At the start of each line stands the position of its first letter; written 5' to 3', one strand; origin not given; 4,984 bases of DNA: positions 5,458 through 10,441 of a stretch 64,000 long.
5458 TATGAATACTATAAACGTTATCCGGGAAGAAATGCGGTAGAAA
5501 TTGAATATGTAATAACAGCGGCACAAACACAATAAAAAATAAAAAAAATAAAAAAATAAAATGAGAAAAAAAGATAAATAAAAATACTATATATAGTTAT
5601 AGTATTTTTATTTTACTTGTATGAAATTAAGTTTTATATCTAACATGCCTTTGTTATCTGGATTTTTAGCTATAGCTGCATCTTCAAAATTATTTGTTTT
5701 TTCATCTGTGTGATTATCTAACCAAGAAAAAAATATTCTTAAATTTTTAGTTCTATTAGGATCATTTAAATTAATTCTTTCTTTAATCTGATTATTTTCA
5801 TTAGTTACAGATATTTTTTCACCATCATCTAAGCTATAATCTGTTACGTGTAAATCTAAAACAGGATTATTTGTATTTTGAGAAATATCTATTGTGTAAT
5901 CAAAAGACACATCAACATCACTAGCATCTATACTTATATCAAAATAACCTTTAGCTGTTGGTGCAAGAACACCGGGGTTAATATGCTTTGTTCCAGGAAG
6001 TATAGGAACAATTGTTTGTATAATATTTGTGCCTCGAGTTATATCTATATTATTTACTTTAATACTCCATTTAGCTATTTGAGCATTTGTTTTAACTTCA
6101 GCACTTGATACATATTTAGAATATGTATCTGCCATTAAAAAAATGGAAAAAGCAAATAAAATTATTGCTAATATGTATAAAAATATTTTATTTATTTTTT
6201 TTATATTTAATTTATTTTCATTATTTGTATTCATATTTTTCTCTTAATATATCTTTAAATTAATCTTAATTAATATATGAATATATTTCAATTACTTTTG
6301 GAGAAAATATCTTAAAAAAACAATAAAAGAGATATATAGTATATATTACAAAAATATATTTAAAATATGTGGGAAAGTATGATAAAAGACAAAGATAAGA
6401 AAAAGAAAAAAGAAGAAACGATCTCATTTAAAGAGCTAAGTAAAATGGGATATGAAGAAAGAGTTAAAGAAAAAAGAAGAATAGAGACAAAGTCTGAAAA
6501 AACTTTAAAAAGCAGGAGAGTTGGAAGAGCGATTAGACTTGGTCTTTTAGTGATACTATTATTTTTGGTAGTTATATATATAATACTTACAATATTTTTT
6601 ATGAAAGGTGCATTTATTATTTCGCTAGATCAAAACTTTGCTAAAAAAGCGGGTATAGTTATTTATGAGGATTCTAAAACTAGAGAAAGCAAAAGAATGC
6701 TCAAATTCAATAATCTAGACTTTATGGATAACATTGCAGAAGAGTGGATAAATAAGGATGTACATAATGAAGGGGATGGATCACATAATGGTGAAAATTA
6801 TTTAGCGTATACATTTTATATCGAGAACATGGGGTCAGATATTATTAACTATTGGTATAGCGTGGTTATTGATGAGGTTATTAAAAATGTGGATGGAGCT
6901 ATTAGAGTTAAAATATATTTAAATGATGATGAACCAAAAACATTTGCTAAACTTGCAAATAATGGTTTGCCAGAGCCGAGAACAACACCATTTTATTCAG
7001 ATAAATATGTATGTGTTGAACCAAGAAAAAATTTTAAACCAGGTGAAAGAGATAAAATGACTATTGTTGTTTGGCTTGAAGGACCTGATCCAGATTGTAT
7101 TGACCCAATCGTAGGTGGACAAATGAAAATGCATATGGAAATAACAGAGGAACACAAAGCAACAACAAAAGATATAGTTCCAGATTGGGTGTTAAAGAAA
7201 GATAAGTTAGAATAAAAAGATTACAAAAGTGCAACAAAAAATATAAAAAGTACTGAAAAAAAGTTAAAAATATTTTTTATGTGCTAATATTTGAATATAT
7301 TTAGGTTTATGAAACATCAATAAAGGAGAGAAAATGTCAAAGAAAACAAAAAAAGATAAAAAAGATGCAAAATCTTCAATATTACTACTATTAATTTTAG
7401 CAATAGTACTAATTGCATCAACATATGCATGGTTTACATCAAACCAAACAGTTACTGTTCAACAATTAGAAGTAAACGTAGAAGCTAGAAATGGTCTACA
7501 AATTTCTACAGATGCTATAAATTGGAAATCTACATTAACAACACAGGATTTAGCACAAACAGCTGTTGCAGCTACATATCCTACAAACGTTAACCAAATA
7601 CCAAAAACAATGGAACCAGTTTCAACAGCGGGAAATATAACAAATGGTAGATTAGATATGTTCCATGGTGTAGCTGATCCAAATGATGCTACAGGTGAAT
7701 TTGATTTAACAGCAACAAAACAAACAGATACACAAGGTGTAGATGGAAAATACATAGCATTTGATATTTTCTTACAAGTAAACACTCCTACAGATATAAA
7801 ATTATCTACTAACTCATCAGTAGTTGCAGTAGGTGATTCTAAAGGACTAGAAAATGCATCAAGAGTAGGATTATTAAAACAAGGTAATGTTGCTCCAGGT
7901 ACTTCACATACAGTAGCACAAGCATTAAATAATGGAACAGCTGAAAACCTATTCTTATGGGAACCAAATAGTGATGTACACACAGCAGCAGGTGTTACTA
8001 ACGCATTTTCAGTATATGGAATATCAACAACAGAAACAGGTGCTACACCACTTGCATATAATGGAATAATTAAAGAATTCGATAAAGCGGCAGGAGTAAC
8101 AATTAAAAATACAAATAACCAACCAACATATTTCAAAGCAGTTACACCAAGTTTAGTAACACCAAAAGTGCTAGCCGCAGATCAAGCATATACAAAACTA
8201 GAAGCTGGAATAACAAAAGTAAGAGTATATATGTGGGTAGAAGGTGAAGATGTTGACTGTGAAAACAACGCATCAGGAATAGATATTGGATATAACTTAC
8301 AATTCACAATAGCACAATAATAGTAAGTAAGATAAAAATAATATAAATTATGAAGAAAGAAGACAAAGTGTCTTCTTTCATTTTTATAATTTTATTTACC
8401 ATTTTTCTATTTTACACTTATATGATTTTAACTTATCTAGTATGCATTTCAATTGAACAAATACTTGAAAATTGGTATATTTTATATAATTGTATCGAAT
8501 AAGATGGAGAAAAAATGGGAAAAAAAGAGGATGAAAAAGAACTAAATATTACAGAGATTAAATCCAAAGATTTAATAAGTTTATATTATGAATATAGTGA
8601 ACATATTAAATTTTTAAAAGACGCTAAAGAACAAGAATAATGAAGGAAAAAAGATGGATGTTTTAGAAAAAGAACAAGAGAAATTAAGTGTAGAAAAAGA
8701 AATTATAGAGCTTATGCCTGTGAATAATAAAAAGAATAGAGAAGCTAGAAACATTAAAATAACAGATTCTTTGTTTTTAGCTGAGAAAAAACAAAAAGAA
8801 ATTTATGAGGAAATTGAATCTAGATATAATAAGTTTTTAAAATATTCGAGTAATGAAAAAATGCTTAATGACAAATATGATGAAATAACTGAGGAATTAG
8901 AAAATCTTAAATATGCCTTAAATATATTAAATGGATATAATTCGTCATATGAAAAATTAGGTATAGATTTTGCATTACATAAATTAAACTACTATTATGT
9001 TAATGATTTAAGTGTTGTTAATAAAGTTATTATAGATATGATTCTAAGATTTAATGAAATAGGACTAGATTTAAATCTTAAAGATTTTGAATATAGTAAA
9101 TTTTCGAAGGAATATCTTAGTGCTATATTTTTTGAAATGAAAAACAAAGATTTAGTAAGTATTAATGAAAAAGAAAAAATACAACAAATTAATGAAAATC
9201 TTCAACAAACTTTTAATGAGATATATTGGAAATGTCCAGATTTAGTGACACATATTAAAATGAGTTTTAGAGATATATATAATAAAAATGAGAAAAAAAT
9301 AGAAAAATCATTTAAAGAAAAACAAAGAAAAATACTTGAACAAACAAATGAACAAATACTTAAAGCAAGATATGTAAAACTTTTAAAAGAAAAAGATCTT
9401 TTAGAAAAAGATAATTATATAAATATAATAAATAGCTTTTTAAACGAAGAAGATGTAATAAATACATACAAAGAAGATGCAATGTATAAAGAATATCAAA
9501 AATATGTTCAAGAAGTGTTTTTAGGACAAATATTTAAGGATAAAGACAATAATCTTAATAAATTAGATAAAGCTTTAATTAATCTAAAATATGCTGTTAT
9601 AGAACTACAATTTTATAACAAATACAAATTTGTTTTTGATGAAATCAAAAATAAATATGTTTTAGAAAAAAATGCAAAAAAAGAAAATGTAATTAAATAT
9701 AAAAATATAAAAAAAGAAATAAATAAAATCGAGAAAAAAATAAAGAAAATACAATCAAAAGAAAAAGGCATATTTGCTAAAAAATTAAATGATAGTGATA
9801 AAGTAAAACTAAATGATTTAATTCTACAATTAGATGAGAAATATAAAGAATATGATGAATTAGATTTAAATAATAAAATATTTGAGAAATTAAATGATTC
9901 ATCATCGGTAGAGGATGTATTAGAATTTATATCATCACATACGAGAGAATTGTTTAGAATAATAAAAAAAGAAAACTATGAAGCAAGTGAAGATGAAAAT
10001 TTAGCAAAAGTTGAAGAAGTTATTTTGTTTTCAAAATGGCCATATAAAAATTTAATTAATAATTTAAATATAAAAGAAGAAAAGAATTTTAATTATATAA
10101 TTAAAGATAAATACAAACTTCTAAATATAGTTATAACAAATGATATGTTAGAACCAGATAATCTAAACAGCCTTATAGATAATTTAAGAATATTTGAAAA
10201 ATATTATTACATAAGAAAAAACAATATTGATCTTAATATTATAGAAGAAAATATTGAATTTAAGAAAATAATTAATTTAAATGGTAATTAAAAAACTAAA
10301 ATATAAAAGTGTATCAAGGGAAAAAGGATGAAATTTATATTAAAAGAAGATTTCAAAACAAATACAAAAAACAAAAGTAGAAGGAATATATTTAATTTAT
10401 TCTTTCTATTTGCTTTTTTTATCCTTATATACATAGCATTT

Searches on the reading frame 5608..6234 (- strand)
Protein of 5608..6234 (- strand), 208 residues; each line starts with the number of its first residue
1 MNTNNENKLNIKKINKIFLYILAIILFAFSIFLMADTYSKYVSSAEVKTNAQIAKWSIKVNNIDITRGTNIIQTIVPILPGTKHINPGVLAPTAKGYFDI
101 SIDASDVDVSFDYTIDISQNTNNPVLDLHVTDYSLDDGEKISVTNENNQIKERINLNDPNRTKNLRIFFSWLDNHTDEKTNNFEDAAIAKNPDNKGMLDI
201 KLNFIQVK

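Call 5: search_protein_families(library=pfam, proteins=[window:5608-6234:-], max_evalue=0.01)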
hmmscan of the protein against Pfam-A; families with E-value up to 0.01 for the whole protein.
window:5608-6234:- (208 aa): 0 families

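Call 9: search_protein_families(library=ncbifam, proteins=[window:5608-6234:-], max_evalue=0.01)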
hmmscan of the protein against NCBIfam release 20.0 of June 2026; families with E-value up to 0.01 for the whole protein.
window:5608-6234:- (208 aa): 1 family
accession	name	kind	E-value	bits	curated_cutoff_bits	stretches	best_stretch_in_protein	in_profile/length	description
NF033218.1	anchor_AmaP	equivalog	0.0031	17.3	55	1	12-56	2-31/166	alkaline shock response membrane anchor protein AmaP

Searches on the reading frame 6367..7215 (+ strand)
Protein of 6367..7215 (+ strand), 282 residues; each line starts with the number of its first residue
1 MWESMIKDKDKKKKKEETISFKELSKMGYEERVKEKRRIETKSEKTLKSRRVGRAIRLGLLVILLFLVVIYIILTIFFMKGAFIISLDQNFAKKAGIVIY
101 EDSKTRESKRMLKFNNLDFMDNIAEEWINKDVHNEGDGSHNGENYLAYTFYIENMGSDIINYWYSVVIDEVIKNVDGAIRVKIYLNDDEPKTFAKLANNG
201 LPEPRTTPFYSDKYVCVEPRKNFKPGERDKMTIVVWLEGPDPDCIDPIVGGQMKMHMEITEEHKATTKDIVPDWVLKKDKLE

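Call 5: search_protein_families(library=pfam, proteins=[window:6367-7215:+], max_evalue=0.01)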
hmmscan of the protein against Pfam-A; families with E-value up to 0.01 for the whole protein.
window:6367-7215:+ (282 aa): 0 families

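Call 9: search_protein_families(library=ncbifam, proteins=[window:6367-7215:+], max_evalue=0.01)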
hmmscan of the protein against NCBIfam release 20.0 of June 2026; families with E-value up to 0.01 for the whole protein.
window:6367-7215:+ (282 aa): 1 family
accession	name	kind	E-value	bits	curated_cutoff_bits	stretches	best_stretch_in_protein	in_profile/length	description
NF042931.1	SAG1386_EF1546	equivalog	0.0048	17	80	1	29-80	3-53/158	SAG1386/EF1546 family surface-associated protein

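Call 88: search_protein_families(library=phrogs, proteins=[window:6367-7212:+], max_evalue=0.001)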
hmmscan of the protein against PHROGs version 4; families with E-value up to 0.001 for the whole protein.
window:6367-7212:+ (282 aa): 0 families

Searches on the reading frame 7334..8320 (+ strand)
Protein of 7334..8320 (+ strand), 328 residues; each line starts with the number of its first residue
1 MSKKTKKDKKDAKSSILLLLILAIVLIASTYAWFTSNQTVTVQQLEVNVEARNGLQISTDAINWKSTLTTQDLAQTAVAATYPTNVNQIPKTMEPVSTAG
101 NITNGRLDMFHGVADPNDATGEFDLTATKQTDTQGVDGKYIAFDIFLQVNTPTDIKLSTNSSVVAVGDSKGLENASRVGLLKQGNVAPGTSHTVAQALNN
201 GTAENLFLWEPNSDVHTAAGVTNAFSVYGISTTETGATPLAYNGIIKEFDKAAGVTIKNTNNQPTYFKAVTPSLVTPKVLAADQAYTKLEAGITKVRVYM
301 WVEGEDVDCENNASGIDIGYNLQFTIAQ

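Call 5: search_protein_families(library=pfam, proteins=[window:7334-8320:+], max_evalue=0.01)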
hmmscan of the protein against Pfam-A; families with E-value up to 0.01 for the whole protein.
window:7334-8320:+ (328 aa): 0 families

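Call 9: search_protein_families(library=ncbifam, proteins=[window:7334-8320:+], max_evalue=0.01)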
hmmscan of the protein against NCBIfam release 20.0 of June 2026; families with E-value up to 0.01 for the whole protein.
window:7334-8320:+ (328 aa): 1 family
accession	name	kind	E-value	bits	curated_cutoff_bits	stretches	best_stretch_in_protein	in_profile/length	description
TIGR04088.1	cognate_SipW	domain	0.001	19.2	19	1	17-42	2-27/34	SipW-dependent-type signal peptide-containing protein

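Call 26: search_solved_structures(query=window:7334-8320:+, max_evalue=10)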
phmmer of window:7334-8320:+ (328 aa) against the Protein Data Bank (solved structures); distinct sequences matched with E-value up to 10: 0.

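Call 48: search_solved_structures(query=A4, max_evalue=10)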
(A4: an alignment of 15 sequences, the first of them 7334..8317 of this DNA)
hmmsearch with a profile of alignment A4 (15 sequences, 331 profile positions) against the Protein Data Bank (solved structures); distinct sequences matched with E-value up to 10: 2.
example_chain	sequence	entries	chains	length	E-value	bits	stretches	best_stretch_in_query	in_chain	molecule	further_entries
4a42_A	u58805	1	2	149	0.2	14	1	177-243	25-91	ALPHA-N-ACETYLGLUCOSAMINIDASE FAMILY PROTEIN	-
8uur_A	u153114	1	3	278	1.9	10.8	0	45-119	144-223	AfpX13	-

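Call 52: search_protein_families(library=ncbifam, alignment_id=A4, max_evalue=1)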
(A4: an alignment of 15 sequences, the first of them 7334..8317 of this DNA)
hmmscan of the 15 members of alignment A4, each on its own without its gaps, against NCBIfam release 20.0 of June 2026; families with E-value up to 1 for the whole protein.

A. member 1, window:7334-8317:+ (328 aa): 2 families
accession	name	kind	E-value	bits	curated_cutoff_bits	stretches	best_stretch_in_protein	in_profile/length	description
TIGR04088.1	cognate_SipW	domain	0.001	19.2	19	1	17-42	2-27/34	SipW-dependent-type signal peptide-containing protein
NF040904.1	PhrA_Strep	subfamily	0.13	12.5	40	0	14-53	8-45/56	PhrA family quorum-sensing system peptide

B. families by the number of members that match (of 15 scanned): 11 families
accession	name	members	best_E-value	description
TIGR04088.1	cognate_SipW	8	0.00049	SipW-dependent-type signal peptide-containing protein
NF042931.1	SAG1386_EF1546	3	0.0051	SAG1386/EF1546 family surface-associated protein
NF040904.1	PhrA_Strep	2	0.052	PhrA family quorum-sensing system peptide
NF011829.0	PRK15301.1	1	0.0047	hypothetical protein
NF045999.1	MAG1140_fam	1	0.038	MAG1140 family protein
NF040805.1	blaOXA-732_like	1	0.064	OXA-732 family class D beta-lactamase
NF000473.1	vanY_BG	1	0.065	VanY-B/VanY-G family D-Ala-D-Ala carboxypeptidase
NF038277.1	accessory_MacP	1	0.066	cell wall synthase accessory phosphoprotein MacP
NF041635.1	STM3941_fam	1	0.078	STM3941 family protein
TIGR00753.1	undec_PP_bacA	1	0.092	undecaprenyl-diphosphatase UppP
NF011627.0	PRK15053.1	1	0.11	sensor histidine kinase DpiB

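Call 86: find_homologous_proteins(query=A4, max_evalue=0.001)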
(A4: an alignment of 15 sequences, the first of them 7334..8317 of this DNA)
Query A4 (15 sequences) (328 aa, profile of the alignment): 2343 proteins with E <= 0.001 among 8000 candidates; the best 120 are listed.
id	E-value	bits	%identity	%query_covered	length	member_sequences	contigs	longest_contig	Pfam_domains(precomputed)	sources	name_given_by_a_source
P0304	9.5e-144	497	54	100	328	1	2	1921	-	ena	-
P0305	1.2e-143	496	52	100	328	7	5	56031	-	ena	-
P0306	1.6e-142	493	53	100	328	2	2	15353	-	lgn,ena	-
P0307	2.0e-142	492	53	100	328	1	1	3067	-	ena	-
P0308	3.3e-142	492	51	100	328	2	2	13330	-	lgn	-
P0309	3.9e-142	491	53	100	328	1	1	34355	-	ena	-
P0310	5.6e-141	488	52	100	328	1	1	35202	-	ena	-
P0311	1.8e-140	486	52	100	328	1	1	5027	-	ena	-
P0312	2.0e-140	486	53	100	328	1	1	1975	-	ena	-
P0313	3.1e-140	485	53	100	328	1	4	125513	-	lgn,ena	-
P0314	5.1e-140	484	53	100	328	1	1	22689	-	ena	-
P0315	5.7e-140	484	53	100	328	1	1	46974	-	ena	-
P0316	5.9e-140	484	53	100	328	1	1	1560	-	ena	-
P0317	6.3e-140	484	53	100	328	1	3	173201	-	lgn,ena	-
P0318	8.9e-140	484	53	100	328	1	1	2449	-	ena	-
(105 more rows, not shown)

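Call 88: search_protein_families(library=phrogs, proteins=[window:7334-8317:+], max_evalue=0.001)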
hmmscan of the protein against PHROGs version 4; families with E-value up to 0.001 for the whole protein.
window:7334-8317:+ (328 aa): 0 families

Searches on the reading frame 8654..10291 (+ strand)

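Call 5: search_protein_families(library=pfam, proteins=[window:8654-10291:+], max_evalue=0.01)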
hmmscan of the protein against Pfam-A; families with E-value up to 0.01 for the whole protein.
window:8654-10291:+ (545 aa): 1 family
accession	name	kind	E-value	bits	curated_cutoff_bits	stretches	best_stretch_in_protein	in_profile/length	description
PF06248.19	Zw10_N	-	0.0033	18.4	26.3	1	44-86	6-48/93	Centromere/kinetochore Zw10 N-terminal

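Call 9: search_protein_families(library=ncbifam, proteins=[window:8654-10291:+], max_evalue=0.01)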
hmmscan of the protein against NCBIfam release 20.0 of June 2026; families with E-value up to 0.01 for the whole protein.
window:8654-10291:+ (545 aa): 0 families

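Call 87: search_protein_families(library=padloc, proteins=[window:8654-10288:+], max_evalue=0.01)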
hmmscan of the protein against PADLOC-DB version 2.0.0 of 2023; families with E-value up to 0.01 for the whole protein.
window:8654-10288:+ (545 aa): 0 families

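Call 88: search_protein_families(library=phrogs, proteins=[window:8654-10288:+], max_evalue=0.001)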
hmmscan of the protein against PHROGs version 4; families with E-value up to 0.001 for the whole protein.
window:8654-10288:+ (545 aa): 0 families
